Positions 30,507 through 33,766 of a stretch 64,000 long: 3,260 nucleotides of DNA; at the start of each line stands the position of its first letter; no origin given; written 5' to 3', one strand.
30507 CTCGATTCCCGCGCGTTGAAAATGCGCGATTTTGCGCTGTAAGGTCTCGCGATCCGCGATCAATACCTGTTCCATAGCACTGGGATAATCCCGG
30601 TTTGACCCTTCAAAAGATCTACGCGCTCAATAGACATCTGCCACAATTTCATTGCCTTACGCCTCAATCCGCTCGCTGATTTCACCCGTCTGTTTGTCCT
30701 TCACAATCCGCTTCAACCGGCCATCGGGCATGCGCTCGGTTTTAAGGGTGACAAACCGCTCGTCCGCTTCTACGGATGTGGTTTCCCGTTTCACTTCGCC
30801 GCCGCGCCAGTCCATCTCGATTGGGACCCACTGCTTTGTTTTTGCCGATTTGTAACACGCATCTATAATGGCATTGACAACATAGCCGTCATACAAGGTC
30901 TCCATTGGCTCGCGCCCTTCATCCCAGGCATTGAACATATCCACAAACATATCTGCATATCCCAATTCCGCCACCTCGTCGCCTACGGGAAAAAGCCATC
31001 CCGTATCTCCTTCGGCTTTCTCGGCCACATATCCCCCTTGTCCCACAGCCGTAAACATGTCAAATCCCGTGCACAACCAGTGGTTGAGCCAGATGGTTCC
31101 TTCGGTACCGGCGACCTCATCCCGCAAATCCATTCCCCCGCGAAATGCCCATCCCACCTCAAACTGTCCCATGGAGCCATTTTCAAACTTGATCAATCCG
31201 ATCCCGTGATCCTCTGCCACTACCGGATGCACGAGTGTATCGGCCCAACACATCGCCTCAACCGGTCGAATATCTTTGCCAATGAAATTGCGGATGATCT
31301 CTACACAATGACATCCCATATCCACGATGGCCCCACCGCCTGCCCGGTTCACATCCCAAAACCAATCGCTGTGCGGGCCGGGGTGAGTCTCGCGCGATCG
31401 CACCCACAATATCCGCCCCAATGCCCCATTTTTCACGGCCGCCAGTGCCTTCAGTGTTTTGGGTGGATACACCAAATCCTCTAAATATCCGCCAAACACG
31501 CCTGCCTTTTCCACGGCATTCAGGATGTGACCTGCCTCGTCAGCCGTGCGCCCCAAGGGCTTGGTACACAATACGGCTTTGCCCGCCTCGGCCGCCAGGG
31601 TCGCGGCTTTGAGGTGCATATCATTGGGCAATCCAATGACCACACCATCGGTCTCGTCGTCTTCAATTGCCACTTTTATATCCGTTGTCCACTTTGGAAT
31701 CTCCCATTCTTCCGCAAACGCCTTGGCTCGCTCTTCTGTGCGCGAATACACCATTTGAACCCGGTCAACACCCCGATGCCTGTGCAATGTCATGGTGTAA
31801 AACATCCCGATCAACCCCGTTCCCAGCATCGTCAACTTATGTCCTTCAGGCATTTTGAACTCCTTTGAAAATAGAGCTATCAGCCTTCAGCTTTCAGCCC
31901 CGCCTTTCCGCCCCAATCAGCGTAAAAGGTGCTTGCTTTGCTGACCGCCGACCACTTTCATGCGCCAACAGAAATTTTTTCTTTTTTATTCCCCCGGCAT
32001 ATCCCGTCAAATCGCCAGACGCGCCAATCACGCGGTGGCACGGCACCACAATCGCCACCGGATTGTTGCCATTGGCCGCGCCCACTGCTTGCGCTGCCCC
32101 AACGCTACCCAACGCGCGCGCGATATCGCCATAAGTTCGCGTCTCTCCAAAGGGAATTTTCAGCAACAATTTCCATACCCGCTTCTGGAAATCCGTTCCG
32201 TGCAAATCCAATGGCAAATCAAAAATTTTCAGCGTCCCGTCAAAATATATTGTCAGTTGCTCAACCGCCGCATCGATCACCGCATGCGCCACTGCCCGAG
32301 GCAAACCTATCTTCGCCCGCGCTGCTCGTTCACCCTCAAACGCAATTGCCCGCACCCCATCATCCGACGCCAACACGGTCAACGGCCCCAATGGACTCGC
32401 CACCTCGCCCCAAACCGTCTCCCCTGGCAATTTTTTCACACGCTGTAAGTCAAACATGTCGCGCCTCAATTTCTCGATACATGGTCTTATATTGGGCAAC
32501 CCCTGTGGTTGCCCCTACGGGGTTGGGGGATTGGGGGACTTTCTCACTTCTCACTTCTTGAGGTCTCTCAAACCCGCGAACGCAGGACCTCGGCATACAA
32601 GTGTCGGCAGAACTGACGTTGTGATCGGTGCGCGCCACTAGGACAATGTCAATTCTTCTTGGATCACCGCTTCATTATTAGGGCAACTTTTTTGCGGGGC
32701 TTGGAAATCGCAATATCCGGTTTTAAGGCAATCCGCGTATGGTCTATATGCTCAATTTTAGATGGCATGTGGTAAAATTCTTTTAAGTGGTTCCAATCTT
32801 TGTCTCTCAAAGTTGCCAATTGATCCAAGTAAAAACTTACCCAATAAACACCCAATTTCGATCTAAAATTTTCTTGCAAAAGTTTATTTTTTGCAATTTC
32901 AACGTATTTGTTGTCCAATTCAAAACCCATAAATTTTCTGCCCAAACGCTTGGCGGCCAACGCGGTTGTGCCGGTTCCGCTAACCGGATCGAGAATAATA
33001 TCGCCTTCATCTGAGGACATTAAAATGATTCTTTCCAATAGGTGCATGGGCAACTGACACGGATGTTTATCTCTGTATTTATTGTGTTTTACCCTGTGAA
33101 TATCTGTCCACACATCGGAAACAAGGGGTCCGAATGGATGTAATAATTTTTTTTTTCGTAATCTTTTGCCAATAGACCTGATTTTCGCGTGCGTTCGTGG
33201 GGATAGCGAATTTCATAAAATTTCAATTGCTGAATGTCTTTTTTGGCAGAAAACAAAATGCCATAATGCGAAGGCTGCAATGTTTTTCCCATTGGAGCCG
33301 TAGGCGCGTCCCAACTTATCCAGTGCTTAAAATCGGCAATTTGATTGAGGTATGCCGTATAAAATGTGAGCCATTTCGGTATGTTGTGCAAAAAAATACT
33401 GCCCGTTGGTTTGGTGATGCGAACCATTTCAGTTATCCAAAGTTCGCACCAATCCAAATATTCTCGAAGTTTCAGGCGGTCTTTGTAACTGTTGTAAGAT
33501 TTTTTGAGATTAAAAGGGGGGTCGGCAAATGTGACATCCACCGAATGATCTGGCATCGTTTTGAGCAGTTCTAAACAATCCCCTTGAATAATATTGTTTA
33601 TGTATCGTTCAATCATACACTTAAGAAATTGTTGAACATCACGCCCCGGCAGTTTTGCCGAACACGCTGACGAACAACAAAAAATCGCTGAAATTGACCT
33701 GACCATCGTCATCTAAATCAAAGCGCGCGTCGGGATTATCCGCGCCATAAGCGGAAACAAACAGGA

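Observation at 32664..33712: Split beta-class DNA methyltransferase whose halves are rejoined by A10->A11: candidate phase-variable (homopolymer-switched) methyltransferase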

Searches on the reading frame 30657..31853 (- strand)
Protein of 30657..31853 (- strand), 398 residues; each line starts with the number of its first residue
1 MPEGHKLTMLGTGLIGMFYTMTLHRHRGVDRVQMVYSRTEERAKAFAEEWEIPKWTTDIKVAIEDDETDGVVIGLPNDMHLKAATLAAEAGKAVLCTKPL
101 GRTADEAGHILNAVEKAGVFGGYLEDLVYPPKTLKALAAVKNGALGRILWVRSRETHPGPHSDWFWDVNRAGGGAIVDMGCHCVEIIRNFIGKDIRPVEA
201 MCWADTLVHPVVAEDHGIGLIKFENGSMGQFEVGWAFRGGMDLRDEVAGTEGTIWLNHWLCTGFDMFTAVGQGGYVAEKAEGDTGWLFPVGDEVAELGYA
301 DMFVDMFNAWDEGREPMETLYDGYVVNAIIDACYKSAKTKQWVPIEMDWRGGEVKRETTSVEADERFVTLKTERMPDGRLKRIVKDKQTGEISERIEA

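Call 14: find_encoding_contigs(protein=window:30657-31853:-, flank=6000, max_places=10)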
Protein window:30657-31853:- (398 aa): no gene with exactly this product is on record in the collection.

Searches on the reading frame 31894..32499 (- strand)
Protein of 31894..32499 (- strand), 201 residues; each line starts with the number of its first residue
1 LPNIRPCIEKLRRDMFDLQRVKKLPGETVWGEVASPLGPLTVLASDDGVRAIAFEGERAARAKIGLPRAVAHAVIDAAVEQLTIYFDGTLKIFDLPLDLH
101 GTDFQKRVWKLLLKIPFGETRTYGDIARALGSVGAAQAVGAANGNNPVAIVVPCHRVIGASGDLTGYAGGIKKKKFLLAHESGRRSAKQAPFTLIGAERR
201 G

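Call 27: search_protein_families(library=pfam, proteins=[window:31894-32499:-], max_evalue=0.1)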
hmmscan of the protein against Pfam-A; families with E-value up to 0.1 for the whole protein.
window:31894-32499:- (201 aa): 2 families
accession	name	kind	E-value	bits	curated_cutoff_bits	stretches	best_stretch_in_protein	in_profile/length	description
PF01035.26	DNA_binding_1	-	1.4e-34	118.2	27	1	103-182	1-80/81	6-O-methylguanine DNA methyltransferase, DNA binding domain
PF02870.21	Methyltransf_1N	-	4.3e-09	37.2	21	1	30-99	3-71/71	6-O-methylguanine DNA methyltransferase, ribonuclease-like domain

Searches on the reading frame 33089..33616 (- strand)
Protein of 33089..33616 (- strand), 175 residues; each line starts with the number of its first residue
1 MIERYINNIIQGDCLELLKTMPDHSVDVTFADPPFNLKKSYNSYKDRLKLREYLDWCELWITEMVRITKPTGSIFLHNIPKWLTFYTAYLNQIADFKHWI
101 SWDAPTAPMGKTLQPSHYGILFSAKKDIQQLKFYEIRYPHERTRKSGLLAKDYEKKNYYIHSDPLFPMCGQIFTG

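Call 13: find_encoding_contigs(protein=window:33089-33616:-, flank=10000, max_places=10)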
Protein window:33089-33616:- (175 aa): no gene with exactly this product is on record in the collection.

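Call 45: find_homologous_proteins(query=window:33089-33616:-, max_evalue=1e-40)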
Query window:33089-33616:- (175 aa): 534 proteins with E <= 1e-40 among 662 candidates; the best 120 are listed.
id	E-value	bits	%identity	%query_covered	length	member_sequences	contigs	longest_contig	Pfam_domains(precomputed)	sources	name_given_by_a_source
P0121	2.6e-82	293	71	99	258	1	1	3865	PF01555.25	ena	-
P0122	3.3e-82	293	73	99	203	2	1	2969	PF01555.25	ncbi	-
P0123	2.4e-80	287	71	99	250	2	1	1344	PF01555.25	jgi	jgi:site-specific DNA-methyltransferase (adenine-specific)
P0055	2.6e-80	287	71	99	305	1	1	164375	PF13847.13,PF01555.25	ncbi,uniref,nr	ncbi:modification methylase [Candidatus Termititenax aidoneus]|uniref:Methyltransferase n=1 Tax=Term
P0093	5.5e-80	286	71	99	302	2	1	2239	PF01555.25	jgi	-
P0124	5.4e-79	282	68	99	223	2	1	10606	PF01555.25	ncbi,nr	ncbi:MAG: site-specific DNA-methyltransferase [Ignavibacteriae bacterium]|nr:site-specific DNA-methy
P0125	5.8e-79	282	75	89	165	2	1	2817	PF01555.25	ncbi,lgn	-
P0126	6.5e-78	279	74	89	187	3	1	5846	PF01555.25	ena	-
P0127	9.5e-78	278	68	99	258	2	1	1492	PF02086.22,PF01555.25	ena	-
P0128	1.9e-77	277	71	99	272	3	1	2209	PF01555.25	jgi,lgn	jgi:site-specific DNA-methyltransferase (adenine-specific)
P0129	5.8e-77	276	66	100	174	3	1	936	PF01555.25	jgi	jgi:site-specific DNA-methyltransferase (adenine-specific)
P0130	6.5e-77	276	67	98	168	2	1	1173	PF01555.25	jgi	-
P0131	7.6e-77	275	68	99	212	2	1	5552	PF01555.25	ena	-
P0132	2.0e-76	274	69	99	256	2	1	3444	PF01555.25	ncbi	-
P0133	4.1e-76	273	70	99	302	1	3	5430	PF01555.25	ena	-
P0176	1.4e-72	262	63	98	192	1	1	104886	PF01555.25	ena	-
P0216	5.4e-71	256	64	97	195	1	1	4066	PF01555.25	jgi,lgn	-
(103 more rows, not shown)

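Call 47: find_encoding_contigs(protein=P0176, flank=3000, max_places=3)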
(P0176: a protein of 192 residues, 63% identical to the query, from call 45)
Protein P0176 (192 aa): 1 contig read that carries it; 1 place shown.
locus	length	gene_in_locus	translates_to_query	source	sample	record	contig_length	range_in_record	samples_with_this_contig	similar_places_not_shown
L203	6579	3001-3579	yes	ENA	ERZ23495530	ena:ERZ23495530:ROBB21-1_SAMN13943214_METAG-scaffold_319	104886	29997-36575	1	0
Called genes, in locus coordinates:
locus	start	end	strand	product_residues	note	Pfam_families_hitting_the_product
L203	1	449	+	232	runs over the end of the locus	PF05721:PhyH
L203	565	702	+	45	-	-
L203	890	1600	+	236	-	PF13174:TPR_6 (faint), PF13181:TPR_8 (faint), PF13371:TPR_9, PF13414:TPR_11, PF13428:TPR_14 (faint), PF13432:TPR_16 (weak), PF00515:TPR_1, PF07719:TPR_2 (weak), +3 more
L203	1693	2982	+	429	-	PF02403:Seryl_tRNA_N, PF00587:tRNA-synt_2b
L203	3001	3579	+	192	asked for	PF01555:N6_N4_Mtase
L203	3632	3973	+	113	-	PF01555:N6_N4_Mtase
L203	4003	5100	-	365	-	PF04055:Radical_SAM, PF06968:BATS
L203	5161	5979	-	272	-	PF10418:DHODB_Fe-S_bind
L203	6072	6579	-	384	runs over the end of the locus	PF01385:OrfB_IS605, PF07282:Cas12f1-like_TNB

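Call 48: find_encoding_contigs(protein=P0125, flank=3000, max_places=3)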
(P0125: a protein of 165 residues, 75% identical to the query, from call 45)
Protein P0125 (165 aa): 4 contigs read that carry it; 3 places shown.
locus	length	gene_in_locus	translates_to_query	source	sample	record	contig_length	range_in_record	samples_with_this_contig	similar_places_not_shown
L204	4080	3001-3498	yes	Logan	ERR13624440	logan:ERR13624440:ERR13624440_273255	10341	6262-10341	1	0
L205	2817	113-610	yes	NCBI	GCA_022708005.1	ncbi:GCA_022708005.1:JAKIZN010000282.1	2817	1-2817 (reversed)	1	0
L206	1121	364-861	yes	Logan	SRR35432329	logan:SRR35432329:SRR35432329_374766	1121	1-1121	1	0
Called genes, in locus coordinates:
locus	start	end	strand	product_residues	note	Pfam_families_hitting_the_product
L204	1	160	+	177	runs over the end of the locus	-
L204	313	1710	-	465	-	-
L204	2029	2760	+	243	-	-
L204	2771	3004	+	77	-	-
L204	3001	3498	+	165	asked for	PF01555:N6_N4_Mtase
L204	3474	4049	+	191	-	PF01555:N6_N4_Mtase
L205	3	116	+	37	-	?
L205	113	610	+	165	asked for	PF01555:N6_N4_Mtase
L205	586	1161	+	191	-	PF01555:N6_N4_Mtase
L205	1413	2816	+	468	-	?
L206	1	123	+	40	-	?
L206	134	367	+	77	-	-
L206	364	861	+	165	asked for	PF01555:N6_N4_Mtase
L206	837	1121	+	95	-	?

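Call 49: find_encoding_contigs(protein=P0216, flank=3000, max_places=3)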
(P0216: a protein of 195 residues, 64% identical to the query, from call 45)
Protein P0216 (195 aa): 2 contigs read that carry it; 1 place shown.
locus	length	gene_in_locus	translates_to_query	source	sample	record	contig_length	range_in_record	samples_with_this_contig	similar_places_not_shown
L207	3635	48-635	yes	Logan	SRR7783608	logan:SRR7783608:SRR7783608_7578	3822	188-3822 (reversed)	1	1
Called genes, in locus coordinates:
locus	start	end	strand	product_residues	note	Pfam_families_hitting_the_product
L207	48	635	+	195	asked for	PF01555:N6_N4_Mtase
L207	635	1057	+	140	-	PF01555:N6_N4_Mtase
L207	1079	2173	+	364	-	PF02653:BPD_transp_2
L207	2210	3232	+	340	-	PF02653:BPD_transp_2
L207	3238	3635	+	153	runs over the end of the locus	PF00293:NUDIX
